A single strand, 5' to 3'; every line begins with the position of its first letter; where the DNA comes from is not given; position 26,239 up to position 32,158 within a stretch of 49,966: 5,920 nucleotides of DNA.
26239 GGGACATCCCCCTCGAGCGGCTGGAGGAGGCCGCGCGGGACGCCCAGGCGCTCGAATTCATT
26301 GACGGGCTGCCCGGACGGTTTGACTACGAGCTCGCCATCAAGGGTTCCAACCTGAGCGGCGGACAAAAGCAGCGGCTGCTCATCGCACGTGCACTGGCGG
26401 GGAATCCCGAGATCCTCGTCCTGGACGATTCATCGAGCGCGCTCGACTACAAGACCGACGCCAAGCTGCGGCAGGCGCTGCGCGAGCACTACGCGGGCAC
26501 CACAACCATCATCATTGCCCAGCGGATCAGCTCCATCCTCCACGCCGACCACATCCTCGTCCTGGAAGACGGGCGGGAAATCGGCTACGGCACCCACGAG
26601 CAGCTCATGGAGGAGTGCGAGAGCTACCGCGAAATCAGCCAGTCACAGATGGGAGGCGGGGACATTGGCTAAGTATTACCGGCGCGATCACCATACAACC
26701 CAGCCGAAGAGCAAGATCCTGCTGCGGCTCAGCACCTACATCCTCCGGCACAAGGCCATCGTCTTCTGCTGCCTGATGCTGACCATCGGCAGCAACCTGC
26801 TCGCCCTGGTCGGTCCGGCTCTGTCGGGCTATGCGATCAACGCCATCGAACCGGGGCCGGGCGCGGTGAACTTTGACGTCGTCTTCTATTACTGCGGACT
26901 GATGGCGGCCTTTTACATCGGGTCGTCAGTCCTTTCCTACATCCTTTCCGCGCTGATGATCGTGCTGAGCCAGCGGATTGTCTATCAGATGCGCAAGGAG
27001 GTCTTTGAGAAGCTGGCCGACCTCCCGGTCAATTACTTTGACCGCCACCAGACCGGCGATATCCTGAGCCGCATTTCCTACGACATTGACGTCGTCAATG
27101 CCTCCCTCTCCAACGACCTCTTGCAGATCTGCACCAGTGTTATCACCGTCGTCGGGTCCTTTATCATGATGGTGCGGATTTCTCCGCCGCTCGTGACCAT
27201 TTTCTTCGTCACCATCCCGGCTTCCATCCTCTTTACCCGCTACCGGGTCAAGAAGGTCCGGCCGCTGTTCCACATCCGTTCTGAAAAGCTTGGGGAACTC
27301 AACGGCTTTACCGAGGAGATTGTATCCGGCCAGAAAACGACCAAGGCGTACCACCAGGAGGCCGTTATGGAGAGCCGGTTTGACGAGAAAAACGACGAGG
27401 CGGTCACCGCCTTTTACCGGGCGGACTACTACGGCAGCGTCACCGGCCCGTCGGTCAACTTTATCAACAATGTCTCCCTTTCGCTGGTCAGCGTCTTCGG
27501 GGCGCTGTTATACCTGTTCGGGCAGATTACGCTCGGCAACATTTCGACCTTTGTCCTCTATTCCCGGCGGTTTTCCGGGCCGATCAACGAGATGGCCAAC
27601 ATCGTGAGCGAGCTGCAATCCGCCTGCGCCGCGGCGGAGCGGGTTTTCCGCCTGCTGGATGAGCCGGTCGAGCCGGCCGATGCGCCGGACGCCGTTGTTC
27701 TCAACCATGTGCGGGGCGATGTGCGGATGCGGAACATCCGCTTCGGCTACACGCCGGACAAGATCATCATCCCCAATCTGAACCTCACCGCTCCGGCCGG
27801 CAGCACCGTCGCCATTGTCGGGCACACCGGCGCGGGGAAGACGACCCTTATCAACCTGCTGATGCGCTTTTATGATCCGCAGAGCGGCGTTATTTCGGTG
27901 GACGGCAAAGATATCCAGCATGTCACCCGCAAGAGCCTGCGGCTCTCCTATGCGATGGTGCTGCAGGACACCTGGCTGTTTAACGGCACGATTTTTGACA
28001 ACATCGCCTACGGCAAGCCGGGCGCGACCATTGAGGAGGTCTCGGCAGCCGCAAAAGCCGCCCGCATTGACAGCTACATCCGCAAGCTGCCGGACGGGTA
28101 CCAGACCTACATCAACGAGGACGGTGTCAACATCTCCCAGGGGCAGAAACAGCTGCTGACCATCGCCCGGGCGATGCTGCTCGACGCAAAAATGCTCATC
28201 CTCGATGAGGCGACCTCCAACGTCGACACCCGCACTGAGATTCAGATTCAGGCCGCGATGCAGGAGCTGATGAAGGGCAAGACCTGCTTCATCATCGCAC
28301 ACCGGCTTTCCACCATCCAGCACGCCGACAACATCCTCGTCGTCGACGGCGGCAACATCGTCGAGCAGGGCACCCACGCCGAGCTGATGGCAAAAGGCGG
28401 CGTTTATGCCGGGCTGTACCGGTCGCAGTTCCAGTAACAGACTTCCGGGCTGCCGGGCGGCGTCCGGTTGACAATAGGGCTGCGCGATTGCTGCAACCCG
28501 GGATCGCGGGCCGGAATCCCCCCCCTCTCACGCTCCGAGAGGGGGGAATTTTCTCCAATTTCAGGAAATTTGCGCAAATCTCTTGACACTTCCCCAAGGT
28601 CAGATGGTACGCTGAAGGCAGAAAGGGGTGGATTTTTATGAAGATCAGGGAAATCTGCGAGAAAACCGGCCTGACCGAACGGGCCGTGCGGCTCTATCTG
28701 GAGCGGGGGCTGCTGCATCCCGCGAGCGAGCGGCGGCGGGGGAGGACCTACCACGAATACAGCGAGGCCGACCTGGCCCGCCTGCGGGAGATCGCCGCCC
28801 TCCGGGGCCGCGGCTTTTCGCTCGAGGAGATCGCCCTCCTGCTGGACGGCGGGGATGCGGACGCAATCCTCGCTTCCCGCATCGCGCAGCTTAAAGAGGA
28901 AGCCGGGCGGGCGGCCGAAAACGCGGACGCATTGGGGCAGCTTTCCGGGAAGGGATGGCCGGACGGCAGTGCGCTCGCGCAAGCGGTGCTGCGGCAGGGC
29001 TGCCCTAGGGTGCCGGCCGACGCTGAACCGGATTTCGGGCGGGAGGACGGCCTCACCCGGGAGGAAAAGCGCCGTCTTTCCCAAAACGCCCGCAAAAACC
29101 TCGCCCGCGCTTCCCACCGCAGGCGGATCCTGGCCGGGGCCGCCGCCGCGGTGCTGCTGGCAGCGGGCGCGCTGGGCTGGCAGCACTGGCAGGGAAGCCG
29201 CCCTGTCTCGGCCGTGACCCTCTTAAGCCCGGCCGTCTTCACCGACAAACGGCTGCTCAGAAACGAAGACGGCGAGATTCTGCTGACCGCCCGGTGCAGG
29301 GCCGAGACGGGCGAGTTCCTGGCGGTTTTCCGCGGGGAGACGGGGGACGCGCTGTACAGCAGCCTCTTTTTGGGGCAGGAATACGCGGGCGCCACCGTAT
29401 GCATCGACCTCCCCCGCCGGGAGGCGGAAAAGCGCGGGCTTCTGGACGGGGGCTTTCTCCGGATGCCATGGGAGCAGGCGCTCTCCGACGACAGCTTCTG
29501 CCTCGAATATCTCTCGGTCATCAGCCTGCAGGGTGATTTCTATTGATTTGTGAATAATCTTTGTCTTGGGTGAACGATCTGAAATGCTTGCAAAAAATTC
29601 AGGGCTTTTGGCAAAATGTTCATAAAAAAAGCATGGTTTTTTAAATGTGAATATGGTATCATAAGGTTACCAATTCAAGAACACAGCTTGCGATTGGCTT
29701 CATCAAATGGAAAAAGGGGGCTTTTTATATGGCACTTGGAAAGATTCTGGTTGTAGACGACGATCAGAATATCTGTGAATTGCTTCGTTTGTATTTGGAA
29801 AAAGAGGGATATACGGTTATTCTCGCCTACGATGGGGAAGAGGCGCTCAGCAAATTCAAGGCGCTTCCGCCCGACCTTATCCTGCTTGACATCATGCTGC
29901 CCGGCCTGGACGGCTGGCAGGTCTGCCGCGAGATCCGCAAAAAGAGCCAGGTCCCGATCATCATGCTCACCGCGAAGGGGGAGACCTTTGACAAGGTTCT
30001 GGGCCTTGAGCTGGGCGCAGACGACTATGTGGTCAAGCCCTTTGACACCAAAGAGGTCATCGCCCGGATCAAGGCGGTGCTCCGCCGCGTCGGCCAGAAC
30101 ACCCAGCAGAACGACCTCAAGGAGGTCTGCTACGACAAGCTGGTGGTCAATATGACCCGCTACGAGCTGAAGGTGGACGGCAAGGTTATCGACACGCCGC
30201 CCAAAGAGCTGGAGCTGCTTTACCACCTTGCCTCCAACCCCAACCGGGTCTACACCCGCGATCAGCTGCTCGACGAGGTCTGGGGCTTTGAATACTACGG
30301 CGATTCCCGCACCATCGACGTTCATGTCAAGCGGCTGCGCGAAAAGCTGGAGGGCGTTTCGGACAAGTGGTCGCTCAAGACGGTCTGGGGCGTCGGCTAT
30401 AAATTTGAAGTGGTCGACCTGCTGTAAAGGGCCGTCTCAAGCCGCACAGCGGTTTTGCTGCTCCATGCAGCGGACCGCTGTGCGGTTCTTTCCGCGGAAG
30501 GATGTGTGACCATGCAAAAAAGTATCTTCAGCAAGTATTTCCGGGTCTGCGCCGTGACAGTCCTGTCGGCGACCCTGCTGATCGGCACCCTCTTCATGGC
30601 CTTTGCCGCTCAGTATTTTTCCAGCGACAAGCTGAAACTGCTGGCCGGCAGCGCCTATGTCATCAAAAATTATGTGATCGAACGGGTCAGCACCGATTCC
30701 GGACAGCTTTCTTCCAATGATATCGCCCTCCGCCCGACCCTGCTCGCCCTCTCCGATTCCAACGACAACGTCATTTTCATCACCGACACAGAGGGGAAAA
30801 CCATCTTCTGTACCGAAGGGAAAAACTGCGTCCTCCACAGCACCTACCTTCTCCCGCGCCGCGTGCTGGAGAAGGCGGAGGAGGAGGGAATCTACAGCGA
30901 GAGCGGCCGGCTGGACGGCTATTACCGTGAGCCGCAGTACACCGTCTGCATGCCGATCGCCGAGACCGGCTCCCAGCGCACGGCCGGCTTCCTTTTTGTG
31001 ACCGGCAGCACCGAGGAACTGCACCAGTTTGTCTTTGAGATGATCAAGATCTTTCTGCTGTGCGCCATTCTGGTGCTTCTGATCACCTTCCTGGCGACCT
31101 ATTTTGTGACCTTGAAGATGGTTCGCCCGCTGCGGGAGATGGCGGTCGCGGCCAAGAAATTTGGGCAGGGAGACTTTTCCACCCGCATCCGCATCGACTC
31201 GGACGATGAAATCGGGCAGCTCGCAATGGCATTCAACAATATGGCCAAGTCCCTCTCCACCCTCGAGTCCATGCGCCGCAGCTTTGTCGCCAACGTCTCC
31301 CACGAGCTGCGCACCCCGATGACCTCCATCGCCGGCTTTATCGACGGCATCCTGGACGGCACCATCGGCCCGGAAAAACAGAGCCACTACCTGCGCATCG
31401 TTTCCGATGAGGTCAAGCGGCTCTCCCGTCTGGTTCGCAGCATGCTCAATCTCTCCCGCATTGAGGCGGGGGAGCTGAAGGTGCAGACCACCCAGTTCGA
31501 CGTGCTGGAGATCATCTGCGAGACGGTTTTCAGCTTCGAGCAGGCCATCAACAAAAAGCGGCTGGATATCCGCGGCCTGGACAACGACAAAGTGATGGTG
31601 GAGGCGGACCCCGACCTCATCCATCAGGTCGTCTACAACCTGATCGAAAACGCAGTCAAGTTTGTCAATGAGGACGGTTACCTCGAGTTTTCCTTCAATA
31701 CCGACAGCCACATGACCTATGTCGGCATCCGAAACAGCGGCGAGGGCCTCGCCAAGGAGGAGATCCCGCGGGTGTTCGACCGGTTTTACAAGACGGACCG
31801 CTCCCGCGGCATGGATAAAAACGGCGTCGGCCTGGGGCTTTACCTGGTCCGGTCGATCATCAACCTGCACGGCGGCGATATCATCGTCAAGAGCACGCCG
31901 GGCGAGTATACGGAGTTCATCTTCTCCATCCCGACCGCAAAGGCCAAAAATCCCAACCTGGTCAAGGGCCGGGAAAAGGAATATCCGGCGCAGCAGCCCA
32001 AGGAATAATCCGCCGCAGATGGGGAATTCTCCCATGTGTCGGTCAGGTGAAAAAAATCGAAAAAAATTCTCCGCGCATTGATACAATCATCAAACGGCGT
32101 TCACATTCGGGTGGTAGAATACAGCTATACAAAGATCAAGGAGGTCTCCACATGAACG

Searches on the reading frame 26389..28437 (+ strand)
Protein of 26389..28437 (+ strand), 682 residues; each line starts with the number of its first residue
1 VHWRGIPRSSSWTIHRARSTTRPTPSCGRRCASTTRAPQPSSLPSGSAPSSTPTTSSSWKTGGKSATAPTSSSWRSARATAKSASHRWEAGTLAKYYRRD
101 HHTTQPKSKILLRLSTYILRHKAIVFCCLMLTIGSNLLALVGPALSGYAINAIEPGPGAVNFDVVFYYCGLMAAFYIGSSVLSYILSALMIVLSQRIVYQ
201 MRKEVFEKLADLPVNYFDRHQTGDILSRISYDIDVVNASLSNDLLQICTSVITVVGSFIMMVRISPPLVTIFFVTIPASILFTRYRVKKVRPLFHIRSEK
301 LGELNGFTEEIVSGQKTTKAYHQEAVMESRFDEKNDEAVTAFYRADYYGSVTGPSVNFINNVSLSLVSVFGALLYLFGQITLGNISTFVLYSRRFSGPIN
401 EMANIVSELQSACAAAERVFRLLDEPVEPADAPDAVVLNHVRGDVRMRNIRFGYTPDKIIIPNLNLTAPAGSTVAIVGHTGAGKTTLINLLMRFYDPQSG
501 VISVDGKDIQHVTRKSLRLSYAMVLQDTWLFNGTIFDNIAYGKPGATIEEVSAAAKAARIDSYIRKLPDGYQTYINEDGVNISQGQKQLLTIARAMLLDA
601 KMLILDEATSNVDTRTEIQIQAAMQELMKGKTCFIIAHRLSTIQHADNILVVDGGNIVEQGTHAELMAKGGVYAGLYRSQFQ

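Call 43: search_protein_families(library=pfam, proteins=[window:26389-28437:+], max_evalue=0.00001)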
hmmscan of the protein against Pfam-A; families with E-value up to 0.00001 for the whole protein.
window:26389-28437:+ (682 aa): 2 families
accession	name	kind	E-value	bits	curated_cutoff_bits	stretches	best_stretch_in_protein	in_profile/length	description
PF00664.28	ABC_membrane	-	1.5e-49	169.5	28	1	125-398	1-273/274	ABC transporter transmembrane region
PF00005.33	ABC_tran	-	3.8e-31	109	25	1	463-610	3-137/137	ABC transporter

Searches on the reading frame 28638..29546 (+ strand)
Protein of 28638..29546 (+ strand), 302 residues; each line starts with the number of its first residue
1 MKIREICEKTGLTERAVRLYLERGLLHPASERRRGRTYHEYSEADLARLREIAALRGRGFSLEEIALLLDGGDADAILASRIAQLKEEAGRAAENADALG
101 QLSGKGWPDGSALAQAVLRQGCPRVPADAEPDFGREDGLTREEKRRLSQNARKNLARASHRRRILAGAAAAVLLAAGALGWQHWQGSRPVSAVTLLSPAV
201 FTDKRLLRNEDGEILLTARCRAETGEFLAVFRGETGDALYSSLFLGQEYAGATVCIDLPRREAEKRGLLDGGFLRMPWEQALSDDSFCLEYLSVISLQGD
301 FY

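Call 43: search_protein_families(library=pfam, proteins=[window:28638-29546:+], max_evalue=0.00001)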
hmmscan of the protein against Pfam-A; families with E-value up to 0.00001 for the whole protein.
window:28638-29546:+ (302 aa): 2 families
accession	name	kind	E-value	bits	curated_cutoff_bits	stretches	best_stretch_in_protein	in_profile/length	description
PF13411.12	MerR_1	-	5e-18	65.4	21.6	1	1-70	1-67/69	MerR HTH family regulatory protein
PF00376.29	MerR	-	7.4e-06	26.1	28.2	0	2-34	1-33/38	MerR family regulatory protein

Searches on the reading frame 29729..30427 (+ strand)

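Call 43: search_protein_families(library=pfam, proteins=[window:29729-30427:+], max_evalue=0.00001)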
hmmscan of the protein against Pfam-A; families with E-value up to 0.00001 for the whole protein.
window:29729-30427:+ (232 aa): 2 families
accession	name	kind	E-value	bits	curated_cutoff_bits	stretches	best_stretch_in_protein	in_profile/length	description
PF00072.30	Response_reg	-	6.5e-34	116.9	30.2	1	6-115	1-111/111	Response regulator receiver domain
PF00486.34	Trans_reg_C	-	8.5e-27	93.5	26.2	1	151-226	1-77/77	Transcriptional regulatory protein, C terminal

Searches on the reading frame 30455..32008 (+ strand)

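Call 43: search_protein_families(library=pfam, proteins=[window:30455-32008:+], max_evalue=0.00001)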
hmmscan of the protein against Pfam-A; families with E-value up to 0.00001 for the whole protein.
window:30455-32008:+ (517 aa): 3 families
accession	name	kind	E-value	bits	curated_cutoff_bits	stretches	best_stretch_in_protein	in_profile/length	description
PF02518.31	HATPase_c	-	2.7e-23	83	26.4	1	385-495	2-110/111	Histidine kinase-, DNA gyrase B-, and HSP90-like ATPase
PF00512.31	HisKA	-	2.5e-19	69.5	26.9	1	273-339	1-66/66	His Kinase A (phospho-acceptor) domain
PF00672.30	HAMP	-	1.8e-17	63.8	25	1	219-268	3-52/53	HAMP domain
